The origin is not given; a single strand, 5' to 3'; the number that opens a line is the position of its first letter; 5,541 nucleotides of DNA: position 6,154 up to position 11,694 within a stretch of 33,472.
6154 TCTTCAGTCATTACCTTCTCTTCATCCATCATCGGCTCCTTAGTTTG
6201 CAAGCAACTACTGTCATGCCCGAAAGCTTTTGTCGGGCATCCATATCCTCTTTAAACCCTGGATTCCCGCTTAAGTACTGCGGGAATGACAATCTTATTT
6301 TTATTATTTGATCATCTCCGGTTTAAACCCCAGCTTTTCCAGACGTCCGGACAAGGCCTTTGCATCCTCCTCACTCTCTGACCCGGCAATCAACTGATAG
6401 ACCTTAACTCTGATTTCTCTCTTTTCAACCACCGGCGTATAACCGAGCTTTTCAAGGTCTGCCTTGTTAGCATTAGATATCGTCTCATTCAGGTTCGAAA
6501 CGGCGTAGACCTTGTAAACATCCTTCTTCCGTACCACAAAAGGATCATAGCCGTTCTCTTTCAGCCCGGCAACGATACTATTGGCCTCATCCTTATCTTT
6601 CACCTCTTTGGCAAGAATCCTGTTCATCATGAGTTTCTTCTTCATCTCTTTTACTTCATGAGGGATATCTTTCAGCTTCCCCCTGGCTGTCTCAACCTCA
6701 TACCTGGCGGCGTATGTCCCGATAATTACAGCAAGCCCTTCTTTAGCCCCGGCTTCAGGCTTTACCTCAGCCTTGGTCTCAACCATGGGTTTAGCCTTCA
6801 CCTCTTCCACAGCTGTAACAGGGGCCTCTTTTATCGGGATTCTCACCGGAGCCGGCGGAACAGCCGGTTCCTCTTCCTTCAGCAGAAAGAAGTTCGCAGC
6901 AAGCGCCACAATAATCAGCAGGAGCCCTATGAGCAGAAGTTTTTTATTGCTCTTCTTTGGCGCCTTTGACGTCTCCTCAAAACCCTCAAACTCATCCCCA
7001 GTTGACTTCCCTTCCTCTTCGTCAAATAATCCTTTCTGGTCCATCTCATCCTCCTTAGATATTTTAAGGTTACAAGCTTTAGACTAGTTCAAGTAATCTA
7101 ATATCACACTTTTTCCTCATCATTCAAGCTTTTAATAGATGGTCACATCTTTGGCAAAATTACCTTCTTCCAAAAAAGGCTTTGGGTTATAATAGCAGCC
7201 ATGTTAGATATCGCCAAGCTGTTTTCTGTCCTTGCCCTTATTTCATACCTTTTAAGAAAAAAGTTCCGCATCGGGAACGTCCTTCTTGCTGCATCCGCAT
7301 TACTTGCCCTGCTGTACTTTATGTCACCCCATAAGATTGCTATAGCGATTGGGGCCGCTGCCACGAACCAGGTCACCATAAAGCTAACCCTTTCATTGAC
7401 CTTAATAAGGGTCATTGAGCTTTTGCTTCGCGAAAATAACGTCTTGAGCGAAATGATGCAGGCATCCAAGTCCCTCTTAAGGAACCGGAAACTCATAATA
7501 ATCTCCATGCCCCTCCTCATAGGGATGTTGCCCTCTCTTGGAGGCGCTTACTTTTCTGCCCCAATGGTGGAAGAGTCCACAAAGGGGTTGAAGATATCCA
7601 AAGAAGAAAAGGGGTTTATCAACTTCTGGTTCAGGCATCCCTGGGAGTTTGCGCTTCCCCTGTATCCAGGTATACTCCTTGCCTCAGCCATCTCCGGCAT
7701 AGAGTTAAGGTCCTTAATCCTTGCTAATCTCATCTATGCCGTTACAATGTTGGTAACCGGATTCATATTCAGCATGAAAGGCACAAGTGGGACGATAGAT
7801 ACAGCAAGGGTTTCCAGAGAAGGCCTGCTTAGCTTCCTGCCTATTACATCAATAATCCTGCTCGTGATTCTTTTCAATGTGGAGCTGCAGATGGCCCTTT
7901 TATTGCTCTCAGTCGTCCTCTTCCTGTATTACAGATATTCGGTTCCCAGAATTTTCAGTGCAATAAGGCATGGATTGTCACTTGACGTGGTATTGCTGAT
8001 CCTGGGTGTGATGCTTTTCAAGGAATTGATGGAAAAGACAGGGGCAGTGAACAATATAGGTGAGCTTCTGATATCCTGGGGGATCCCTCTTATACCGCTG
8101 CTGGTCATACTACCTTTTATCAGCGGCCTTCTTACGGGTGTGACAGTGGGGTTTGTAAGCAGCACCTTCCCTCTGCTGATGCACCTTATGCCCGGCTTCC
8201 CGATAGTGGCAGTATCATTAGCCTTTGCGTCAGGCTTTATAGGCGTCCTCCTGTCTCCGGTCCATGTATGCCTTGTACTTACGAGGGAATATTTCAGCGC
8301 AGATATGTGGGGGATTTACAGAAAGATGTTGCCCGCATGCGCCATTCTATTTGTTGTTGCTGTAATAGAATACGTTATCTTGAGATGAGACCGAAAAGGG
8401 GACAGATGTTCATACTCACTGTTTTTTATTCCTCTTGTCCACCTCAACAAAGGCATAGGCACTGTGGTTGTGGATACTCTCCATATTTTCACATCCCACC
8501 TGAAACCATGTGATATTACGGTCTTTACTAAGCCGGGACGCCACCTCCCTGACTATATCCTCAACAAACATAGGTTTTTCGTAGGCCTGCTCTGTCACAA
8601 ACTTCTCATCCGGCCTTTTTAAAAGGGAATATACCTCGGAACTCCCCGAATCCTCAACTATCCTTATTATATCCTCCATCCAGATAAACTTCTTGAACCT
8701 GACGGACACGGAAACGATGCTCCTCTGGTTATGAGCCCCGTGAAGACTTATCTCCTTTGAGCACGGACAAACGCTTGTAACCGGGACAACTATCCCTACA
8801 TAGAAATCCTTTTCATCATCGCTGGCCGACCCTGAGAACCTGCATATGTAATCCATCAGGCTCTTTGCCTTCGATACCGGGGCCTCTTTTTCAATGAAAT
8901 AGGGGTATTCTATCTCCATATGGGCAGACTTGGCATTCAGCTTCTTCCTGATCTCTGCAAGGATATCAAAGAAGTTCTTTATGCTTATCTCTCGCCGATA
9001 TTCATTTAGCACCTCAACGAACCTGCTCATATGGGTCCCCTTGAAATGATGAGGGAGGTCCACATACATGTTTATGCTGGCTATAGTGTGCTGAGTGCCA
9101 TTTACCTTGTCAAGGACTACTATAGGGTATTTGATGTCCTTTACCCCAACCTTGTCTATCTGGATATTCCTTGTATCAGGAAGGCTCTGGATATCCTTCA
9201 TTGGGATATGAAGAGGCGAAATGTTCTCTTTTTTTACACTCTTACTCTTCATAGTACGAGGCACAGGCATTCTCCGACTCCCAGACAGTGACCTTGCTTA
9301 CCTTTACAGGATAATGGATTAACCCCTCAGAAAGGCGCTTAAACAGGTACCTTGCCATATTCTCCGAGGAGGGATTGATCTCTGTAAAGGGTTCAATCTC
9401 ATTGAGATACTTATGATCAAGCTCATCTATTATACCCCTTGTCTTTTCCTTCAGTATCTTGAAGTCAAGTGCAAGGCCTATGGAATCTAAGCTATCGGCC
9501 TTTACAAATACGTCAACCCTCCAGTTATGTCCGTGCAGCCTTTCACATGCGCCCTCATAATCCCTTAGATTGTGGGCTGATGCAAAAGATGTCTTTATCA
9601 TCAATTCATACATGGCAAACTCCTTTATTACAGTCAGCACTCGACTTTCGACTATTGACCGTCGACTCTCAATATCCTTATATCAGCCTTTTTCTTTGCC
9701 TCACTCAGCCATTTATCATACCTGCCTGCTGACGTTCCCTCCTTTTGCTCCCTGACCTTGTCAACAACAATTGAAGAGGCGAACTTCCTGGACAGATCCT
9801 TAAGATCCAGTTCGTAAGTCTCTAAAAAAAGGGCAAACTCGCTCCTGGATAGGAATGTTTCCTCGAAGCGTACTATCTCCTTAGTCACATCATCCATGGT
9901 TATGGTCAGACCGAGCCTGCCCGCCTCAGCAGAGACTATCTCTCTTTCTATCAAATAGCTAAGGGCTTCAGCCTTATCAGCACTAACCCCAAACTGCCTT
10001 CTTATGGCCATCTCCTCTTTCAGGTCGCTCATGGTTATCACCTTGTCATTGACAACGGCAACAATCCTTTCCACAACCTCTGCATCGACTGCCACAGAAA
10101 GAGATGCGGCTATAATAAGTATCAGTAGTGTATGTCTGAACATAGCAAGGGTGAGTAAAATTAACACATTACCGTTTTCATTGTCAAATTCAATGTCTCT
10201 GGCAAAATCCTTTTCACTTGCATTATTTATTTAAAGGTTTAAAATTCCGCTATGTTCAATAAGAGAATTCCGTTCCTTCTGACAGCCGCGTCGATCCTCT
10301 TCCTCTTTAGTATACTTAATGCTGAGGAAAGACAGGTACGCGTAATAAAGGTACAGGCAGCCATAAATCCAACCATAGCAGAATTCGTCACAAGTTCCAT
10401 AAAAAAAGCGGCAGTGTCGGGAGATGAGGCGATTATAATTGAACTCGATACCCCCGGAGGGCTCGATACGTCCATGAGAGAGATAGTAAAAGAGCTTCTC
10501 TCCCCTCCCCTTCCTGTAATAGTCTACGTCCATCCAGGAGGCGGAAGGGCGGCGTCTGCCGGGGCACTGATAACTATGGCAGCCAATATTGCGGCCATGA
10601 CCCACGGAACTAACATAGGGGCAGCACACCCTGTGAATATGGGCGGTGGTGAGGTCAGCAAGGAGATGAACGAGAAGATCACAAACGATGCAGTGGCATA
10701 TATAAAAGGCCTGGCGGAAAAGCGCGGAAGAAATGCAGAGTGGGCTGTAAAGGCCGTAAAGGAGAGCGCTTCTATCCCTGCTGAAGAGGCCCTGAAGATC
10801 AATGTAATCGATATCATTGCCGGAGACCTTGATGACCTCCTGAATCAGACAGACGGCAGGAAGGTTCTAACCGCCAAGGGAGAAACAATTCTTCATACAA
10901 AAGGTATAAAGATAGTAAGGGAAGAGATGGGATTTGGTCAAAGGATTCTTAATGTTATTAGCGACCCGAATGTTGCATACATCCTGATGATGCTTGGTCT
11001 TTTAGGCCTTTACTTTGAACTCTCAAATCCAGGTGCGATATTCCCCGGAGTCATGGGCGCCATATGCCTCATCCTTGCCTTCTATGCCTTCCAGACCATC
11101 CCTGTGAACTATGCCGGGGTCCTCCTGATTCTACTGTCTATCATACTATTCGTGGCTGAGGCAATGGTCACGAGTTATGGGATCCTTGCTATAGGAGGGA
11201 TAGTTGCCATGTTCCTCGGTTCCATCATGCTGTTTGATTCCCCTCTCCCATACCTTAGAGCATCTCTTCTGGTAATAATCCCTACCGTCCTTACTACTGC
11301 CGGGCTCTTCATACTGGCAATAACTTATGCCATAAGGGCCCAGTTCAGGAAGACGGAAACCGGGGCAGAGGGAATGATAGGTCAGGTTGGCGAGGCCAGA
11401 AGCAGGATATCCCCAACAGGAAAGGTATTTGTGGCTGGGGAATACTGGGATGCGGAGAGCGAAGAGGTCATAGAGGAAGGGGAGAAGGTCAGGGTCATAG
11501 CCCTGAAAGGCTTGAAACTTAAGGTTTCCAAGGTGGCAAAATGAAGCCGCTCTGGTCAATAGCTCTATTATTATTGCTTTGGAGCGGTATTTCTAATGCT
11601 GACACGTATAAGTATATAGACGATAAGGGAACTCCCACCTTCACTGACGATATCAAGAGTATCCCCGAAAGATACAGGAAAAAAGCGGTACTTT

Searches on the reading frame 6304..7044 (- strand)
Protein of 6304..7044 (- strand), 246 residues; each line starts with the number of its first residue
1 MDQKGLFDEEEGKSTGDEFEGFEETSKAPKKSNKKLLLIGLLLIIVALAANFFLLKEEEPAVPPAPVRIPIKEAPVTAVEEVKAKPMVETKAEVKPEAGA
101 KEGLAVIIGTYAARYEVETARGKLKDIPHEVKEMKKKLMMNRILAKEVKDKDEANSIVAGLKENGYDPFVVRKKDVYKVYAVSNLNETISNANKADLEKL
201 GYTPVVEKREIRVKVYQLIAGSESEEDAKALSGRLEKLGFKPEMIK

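Call 79: search_protein_families(library=pfam, proteins=[window:6304-7044:-], max_evalue=0.0001)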
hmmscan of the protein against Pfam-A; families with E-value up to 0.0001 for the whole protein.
window:6304-7044:- (246 aa): 1 family
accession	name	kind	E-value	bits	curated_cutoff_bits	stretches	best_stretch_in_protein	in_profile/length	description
PF05036.18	SPOR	-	3.9e-08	33.9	21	0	102-172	3-76/76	SPOR domain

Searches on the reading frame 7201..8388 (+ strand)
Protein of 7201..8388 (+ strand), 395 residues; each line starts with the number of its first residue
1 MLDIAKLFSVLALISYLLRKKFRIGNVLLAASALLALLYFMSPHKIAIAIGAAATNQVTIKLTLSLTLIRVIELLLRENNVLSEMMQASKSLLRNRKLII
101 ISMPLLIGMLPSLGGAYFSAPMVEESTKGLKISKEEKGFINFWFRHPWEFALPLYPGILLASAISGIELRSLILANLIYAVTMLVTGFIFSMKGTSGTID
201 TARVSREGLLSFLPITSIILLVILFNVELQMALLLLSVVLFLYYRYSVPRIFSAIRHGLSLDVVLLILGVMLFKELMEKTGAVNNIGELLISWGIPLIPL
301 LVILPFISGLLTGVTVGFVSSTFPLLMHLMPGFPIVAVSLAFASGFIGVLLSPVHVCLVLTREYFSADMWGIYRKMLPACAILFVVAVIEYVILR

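Call 18: search_protein_families(library=pfam, proteins=[window:7201-8388:+], max_evalue=0.001)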
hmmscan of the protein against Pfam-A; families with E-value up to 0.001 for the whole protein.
window:7201-8388:+ (395 aa): 1 family
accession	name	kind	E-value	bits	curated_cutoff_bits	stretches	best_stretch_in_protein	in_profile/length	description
PF04165.18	DUF401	-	9.2e-49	167.2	24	1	5-393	6-392/393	Protein of unknown function (DUF401)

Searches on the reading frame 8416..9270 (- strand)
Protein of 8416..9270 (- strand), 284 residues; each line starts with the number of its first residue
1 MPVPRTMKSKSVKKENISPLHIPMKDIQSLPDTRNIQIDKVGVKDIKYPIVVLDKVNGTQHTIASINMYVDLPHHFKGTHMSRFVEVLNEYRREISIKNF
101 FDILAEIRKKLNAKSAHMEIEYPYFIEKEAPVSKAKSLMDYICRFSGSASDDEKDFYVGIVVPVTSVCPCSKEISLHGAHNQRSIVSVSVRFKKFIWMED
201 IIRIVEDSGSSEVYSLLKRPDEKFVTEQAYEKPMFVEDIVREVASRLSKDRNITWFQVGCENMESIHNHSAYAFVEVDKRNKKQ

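Call 18: search_protein_families(library=pfam, proteins=[window:8416-9270:-], max_evalue=0.001)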
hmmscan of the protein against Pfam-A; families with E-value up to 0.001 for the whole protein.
window:8416-9270:- (284 aa): 1 family
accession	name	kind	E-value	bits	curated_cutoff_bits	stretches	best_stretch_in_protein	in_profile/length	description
PF02649.19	GCHY-1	-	3.5e-100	335.3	25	1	24-273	1-260/260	Type I GTP cyclohydrolase folE2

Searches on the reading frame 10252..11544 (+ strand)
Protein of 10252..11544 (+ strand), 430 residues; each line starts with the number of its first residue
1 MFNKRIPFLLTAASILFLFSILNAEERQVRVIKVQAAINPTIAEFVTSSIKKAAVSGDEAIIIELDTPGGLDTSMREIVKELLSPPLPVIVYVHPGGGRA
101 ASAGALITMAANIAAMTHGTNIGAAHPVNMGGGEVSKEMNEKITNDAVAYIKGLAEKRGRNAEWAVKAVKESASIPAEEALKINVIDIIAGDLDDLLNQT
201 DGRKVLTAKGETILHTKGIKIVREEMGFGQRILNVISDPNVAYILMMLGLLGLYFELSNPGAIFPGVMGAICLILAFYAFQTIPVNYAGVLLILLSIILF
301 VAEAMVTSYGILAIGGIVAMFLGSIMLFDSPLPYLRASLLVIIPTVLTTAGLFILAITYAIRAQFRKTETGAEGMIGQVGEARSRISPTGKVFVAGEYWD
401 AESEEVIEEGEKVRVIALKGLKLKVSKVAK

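Call 7: search_protein_families(library=pfam, proteins=[window:10252-11544:+], max_evalue=0.01)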
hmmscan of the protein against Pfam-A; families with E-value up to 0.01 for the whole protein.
window:10252-11544:+ (430 aa): 4 families
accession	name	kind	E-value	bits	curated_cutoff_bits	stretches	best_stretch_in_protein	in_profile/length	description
PF24961.1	NfeD_membrane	-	7.1e-30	103.9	26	1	240-356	1-116/119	NfeD integral membrane domain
PF25145.1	NfeD1b_N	-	1.7e-20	73.8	40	1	29-183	2-149/189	NfeD1b, N-terminal domain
PF01957.25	NfeD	-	1.6e-16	60.7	29.1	1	372-427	1-57/57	NfeD-like C-terminal, partner-binding domain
PF00574.28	CLP_protease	-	0.00026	21.3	20.2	1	29-189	16-178/182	Clp protease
